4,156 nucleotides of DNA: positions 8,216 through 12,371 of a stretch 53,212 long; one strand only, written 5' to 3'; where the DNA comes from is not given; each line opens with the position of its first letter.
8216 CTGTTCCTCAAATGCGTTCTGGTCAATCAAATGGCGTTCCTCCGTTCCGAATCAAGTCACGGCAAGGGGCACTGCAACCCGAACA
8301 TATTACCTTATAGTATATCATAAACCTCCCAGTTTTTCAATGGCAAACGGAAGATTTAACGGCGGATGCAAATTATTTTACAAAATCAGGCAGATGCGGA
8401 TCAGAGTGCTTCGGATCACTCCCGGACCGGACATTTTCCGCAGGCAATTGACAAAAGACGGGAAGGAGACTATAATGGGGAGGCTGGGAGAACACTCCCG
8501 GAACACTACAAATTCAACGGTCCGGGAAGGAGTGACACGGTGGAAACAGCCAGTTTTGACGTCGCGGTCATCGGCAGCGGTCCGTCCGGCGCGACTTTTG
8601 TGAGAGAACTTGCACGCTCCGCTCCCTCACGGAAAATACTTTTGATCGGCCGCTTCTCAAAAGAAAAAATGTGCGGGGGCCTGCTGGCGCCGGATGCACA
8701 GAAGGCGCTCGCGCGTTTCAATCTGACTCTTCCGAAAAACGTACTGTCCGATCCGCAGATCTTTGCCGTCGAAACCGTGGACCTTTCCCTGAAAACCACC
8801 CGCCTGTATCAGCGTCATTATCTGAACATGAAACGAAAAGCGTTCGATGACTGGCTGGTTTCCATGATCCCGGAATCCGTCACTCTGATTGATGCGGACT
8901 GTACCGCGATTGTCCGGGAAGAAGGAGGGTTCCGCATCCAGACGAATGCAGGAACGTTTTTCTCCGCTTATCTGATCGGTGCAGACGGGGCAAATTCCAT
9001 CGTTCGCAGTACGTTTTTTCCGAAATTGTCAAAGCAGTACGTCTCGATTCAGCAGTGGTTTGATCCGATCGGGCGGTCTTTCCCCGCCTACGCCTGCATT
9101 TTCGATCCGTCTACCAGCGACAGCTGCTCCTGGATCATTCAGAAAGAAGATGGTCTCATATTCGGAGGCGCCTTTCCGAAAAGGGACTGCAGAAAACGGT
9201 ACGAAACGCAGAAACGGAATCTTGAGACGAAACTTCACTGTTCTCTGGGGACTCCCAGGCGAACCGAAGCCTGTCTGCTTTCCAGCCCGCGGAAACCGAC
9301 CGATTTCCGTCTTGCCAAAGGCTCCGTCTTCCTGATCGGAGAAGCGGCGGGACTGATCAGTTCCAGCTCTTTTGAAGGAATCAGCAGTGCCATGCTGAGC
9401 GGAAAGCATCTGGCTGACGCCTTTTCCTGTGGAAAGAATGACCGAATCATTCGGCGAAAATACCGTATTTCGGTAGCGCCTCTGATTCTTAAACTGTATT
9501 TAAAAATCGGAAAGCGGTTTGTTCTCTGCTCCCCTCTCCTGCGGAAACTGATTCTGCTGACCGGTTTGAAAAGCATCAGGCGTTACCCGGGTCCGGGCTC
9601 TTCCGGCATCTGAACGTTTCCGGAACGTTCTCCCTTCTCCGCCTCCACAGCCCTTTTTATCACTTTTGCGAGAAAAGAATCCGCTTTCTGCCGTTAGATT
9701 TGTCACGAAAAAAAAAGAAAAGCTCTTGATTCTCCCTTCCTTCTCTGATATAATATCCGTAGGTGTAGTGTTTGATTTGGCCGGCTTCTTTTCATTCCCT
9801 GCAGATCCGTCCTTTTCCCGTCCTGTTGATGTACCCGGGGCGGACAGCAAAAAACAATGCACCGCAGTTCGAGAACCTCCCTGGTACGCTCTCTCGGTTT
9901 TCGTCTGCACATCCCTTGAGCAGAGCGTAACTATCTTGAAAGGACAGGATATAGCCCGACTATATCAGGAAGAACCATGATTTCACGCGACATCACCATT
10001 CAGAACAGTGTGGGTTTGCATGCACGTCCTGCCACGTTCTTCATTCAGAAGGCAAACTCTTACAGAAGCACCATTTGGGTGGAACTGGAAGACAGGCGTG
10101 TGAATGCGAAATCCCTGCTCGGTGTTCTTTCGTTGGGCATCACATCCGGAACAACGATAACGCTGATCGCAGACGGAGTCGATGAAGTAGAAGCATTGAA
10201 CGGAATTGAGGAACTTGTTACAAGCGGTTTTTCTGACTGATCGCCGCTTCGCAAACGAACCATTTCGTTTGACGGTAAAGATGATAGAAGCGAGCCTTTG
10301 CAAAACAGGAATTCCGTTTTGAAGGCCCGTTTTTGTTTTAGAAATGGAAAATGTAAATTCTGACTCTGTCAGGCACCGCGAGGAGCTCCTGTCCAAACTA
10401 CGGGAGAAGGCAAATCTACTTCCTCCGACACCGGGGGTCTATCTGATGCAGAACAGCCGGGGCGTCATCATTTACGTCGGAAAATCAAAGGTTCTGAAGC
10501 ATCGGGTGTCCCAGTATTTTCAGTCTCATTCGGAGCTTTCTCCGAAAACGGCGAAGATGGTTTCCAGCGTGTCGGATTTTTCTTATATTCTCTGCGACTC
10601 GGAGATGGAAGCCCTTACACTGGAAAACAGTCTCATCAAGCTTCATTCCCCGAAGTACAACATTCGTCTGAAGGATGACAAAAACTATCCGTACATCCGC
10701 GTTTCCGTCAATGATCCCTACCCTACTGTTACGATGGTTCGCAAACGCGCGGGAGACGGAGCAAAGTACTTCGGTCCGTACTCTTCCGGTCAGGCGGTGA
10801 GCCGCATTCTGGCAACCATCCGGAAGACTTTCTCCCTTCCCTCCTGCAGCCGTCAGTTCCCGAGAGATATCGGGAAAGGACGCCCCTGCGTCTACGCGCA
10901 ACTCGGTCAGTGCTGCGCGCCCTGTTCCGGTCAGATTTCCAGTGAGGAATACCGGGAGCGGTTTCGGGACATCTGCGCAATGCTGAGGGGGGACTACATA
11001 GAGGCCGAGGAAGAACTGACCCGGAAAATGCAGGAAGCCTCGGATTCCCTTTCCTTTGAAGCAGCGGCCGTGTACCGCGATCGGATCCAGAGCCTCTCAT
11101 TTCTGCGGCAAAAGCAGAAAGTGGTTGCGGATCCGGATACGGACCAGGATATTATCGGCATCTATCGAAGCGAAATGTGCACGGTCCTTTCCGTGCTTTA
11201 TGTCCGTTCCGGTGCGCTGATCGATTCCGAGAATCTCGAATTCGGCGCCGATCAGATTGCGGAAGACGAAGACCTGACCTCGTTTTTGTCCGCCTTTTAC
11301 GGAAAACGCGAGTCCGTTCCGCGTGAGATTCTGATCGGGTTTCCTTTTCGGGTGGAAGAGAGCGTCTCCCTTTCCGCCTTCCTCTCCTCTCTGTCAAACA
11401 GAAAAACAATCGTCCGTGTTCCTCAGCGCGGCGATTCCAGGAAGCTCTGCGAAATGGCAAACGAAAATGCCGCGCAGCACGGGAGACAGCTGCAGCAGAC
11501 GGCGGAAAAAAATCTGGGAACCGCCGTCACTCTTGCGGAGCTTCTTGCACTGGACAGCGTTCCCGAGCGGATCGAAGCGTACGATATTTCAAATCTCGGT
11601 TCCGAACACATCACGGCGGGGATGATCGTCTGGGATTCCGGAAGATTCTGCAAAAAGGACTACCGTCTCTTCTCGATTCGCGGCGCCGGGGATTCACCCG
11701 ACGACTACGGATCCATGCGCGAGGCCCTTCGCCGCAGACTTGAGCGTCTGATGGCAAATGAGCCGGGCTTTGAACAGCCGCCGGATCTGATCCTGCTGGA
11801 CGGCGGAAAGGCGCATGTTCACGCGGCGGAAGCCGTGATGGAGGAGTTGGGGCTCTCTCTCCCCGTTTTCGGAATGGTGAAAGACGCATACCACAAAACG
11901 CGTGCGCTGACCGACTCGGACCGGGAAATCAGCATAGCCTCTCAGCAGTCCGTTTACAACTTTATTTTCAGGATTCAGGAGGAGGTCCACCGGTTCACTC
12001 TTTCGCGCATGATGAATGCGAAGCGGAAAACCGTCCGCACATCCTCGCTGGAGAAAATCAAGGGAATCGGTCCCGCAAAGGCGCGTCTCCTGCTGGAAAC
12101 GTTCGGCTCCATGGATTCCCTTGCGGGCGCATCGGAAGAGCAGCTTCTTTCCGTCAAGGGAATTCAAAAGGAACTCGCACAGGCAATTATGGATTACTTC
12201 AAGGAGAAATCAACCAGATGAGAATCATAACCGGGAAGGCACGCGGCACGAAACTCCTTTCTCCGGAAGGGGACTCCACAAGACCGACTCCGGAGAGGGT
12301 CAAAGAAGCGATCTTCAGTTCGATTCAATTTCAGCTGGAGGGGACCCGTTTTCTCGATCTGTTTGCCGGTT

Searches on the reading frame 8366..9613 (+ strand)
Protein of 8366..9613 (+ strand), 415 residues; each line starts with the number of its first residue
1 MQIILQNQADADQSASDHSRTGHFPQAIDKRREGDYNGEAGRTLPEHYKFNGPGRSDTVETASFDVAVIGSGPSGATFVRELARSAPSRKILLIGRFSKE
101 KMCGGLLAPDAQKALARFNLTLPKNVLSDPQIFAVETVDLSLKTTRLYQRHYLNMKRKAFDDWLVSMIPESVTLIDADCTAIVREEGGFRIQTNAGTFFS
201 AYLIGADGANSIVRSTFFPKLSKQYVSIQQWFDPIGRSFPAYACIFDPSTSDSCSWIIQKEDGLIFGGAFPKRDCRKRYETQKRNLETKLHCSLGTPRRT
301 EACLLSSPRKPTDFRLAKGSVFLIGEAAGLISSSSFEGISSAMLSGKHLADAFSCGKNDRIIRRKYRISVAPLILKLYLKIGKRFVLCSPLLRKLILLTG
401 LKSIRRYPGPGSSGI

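Call 84: search_protein_families(library=pfam, proteins=[window:8366-9613:+], max_evalue=0.00001)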
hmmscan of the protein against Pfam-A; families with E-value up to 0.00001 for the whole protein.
window:8366-9613:+ (415 aa): 1 family
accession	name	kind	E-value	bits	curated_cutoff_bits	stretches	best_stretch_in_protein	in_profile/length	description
PF01494.25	FAD_binding_3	-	5.8e-06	26.2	22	0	196-340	146-305/349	FAD binding domain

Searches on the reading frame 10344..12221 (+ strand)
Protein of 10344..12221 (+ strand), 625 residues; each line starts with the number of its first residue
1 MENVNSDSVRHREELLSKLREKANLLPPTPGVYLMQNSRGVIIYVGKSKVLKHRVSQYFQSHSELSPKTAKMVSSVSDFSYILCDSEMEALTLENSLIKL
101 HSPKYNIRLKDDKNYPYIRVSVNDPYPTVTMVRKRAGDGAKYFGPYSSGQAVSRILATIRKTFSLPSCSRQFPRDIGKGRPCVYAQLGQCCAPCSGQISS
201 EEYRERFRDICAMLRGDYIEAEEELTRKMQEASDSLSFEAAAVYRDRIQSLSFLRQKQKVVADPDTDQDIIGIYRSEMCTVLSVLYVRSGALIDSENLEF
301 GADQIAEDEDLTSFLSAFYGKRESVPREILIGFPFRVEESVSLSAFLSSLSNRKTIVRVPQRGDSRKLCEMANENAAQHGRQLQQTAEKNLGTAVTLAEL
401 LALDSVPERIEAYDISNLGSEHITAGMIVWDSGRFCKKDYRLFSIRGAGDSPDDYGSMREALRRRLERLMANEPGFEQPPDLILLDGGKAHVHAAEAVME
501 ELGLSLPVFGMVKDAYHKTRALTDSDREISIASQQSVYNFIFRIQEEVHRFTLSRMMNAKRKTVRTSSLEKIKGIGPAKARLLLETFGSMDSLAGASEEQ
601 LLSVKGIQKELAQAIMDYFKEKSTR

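Call 84: search_protein_families(library=pfam, proteins=[window:10344-12221:+], max_evalue=0.00001)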
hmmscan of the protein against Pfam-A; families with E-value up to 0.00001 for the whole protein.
window:10344-12221:+ (625 aa): 7 families
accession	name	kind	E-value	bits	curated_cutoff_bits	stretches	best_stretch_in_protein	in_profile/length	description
PF08459.17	UvrC_RNaseH_dom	-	9.3e-46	156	22.3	1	399-552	2-158/159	UvrC RNAse H endonuclease domain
PF22920.2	UvrC_RNaseH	-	1.3e-23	83.5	24.3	1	267-379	1-112/116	UvrC Ribonuclease H-like domain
PF12826.13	HHH_2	-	2e-12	47.5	27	1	572-624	8-60/64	Helix-hairpin-helix motif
PF14520.12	HHH_5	-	1.4e-11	45.1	27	1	568-620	3-56/57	Helix-hairpin-helix domain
PF01541.30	GIY-YIG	-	2.4e-09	37.8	22.6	1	31-106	3-78/78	GIY-YIG catalytic domain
PF02151.25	UVR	-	1.7e-08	34.4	21.5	1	223-251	5-33/36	UvrB/uvrC motif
PF00633.29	HHH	-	1.2e-06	28.5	24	0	594-618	6-30/30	Helix-hairpin-helix motif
